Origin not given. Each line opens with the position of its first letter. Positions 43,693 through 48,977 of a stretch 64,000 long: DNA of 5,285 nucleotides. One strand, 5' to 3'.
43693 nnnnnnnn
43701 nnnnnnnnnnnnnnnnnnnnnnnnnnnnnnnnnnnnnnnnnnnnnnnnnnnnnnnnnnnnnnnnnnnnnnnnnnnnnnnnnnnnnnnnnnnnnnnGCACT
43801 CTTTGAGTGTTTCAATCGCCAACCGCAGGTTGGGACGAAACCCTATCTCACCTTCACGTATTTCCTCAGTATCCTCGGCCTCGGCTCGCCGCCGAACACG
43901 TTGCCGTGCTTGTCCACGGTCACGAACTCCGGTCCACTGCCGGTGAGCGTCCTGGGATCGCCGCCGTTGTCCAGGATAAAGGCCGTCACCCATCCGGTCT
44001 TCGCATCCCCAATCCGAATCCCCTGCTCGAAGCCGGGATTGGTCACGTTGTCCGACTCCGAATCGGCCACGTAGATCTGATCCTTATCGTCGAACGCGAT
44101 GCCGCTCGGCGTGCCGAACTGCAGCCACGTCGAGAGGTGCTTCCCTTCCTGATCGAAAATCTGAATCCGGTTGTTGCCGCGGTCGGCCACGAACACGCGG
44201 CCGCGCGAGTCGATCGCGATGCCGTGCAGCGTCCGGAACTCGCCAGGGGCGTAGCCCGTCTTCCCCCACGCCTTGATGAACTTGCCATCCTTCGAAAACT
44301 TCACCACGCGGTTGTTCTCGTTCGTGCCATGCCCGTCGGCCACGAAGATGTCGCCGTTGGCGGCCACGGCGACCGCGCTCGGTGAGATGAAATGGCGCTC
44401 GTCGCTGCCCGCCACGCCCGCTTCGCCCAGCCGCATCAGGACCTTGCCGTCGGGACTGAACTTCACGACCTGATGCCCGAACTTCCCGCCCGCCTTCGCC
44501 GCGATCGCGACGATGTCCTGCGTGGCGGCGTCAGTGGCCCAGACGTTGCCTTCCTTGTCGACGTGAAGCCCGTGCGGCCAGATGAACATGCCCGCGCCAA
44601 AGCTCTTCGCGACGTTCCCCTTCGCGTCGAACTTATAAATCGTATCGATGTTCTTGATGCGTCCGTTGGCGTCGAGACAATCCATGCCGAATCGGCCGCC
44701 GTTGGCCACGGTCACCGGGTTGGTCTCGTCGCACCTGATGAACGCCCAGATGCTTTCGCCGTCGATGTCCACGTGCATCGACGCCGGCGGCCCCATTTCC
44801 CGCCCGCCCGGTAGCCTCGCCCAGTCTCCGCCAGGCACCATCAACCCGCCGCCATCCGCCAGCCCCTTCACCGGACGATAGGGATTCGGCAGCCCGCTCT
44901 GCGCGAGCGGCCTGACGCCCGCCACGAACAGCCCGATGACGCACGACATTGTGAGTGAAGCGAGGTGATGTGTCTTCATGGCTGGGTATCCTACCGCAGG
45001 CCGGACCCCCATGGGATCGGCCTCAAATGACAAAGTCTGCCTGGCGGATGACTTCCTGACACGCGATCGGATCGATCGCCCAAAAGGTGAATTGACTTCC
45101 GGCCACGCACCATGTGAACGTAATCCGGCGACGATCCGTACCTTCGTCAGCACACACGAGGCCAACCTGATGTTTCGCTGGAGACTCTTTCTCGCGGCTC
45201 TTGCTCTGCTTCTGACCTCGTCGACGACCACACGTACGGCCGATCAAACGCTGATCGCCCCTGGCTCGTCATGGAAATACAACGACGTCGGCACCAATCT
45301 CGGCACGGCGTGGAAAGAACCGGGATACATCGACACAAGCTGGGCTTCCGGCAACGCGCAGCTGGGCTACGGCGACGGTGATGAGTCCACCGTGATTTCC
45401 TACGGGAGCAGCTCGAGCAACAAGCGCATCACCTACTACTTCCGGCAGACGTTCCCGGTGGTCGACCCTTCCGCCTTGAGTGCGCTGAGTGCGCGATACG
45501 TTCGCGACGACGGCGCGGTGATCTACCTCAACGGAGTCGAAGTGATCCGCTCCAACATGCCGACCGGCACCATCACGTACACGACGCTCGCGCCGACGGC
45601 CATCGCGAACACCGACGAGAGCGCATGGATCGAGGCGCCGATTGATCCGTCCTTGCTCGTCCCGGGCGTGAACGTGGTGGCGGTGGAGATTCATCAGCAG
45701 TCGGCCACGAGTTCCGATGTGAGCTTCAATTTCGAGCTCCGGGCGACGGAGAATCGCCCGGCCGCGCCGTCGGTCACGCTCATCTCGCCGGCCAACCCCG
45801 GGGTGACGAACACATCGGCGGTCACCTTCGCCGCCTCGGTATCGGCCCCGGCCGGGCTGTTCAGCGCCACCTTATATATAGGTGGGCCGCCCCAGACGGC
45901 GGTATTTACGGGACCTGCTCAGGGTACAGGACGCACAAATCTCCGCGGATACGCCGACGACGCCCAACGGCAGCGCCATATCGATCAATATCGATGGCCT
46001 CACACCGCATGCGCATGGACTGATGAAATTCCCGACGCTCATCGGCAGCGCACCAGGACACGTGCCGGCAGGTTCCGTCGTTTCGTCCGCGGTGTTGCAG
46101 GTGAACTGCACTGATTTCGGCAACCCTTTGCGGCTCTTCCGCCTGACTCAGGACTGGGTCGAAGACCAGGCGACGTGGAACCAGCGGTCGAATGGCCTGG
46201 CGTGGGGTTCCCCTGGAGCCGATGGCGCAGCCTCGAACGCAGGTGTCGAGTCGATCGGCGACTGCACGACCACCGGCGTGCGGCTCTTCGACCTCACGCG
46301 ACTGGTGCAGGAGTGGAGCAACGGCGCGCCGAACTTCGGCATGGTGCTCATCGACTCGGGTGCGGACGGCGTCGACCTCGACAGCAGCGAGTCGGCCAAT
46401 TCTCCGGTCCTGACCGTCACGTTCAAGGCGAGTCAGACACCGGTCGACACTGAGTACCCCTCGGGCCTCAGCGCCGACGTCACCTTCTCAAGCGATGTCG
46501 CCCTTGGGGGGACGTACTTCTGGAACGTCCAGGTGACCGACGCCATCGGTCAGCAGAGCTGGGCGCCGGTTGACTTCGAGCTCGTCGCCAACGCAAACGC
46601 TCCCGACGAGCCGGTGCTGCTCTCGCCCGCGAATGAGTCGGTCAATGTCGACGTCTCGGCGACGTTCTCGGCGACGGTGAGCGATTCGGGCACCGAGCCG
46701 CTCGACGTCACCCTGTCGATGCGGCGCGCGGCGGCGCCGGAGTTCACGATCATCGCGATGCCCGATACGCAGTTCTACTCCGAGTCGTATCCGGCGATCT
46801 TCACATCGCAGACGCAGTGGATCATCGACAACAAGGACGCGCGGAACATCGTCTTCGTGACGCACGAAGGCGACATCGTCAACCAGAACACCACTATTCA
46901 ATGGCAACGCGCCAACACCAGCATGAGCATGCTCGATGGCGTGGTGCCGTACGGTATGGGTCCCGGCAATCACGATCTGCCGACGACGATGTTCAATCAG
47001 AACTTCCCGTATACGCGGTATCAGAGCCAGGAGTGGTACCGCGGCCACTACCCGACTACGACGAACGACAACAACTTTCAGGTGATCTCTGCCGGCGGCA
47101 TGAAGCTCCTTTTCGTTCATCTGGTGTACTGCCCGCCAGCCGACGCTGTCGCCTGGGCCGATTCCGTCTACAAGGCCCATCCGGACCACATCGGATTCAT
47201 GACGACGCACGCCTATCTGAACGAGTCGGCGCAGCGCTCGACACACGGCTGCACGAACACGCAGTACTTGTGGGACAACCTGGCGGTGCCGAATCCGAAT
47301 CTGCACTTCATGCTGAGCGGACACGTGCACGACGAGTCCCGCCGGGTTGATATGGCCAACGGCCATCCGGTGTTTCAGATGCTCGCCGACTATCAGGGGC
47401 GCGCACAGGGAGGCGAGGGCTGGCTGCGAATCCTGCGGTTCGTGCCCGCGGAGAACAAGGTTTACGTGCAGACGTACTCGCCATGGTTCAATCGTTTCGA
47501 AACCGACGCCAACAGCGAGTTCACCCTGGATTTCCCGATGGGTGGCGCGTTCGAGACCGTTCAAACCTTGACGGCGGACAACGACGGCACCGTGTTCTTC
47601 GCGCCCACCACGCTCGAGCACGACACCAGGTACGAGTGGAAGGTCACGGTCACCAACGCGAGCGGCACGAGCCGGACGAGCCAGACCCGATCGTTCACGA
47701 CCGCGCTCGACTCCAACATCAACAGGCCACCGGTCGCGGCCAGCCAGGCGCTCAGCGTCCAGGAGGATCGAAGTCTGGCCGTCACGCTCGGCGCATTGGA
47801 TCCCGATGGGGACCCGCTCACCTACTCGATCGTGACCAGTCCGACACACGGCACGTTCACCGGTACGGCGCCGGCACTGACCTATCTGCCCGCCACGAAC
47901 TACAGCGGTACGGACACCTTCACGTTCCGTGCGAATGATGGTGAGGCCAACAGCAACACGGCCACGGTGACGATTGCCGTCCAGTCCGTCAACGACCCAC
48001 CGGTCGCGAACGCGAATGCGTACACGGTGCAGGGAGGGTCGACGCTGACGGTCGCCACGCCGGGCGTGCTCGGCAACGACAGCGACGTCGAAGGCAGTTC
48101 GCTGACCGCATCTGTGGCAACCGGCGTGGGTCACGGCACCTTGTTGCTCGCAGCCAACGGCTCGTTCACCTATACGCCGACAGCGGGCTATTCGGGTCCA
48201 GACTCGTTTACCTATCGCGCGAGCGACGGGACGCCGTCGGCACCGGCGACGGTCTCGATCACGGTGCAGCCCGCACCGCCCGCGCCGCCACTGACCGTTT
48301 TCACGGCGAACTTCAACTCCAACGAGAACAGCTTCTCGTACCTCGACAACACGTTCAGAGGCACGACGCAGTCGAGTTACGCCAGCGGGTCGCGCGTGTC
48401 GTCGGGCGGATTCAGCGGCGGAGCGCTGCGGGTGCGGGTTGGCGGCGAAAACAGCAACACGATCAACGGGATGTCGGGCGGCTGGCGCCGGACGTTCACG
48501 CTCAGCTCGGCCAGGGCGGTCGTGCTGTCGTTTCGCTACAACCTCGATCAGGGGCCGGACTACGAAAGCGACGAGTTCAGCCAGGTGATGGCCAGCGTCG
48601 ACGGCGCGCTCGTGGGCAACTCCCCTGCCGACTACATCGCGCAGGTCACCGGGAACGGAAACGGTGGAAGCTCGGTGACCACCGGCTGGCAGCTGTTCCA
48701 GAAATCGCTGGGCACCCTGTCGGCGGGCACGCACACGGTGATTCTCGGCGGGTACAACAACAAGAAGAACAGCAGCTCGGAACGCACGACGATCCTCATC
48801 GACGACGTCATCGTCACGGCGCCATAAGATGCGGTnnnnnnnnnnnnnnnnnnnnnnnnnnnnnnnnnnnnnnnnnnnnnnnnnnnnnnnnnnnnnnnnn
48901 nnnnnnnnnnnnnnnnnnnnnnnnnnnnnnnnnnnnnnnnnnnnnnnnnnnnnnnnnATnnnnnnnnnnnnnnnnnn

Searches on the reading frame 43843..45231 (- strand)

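Call 6: search_protein_families(library=pfam, proteins=[window:43843-45231:-], max_evalue=0.01)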
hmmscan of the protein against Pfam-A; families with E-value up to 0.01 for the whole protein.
window:43843-45231:- (462 aa): 9 families
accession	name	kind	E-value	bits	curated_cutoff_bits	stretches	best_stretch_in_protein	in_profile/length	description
PF01436.27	NHL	-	8.4e-25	86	20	3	332-359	1-28/28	NHL repeat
PF17170.10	DUF5128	-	2.8e-08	33.8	22.9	1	291-367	52-126/321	6-bladed beta-propeller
PF08450.18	SGL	-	1e-07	32.3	26.3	1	335-388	186-242/246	SMP-30/Gluconolactonase/LRE-like region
PF06739.17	SBBP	-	5.2e-06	26.7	20.5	0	336-349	16-29/38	Beta-propeller repeat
PF13449.12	Phytase-like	-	0.00011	22.6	27.6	0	337-402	72-127/284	Esterase-like activity of phytase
PF25021.1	TEN_NHL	-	0.00023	20.7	27.1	0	279-299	327-347/357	Teneurin NHL domain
PF20067.5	SSL_N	-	0.00029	21.1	18.9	0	431-448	20-37/46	Strictosidine synthase-like, N-terminal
PF22701.2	Mala_s_1-like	-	0.0019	18.4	27.5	0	338-389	93-146/195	Mal s 1 allergenic protein-like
PF24684.1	Vgb_lyase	-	0.0058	15.9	50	0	335-396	225-287/290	Virginiamycin B lyase family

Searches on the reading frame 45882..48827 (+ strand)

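Call 6: search_protein_families(library=pfam, proteins=[window:45882-48827:+], max_evalue=0.01)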
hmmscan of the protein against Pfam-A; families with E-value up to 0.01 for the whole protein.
window:45882-48827:+ (981 aa): 5 families
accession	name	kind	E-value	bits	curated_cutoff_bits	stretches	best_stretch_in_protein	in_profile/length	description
PF17963.7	Big_9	-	3.7e-38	130.7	23.6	2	704-794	1-89/89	Bacterial Ig domain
PF17892.7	Cadherin_5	-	3.5e-31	107.3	26.5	2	703-796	1-98/98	Cadherin-like domain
PF17803.7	Cadherin_4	-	3.4e-27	95.2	25.1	2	694-764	1-71/71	Bacterial cadherin-like domain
PF25788.1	Ig_Rha78A_N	-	8.2e-06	26.5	27.4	1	575-609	68-103/105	Rha78A-like, N-terminal immunoglobulin domain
PF16184.11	Cadherin_3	-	0.00083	19.7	25.5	0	666-698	72-104/106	Cadherin-like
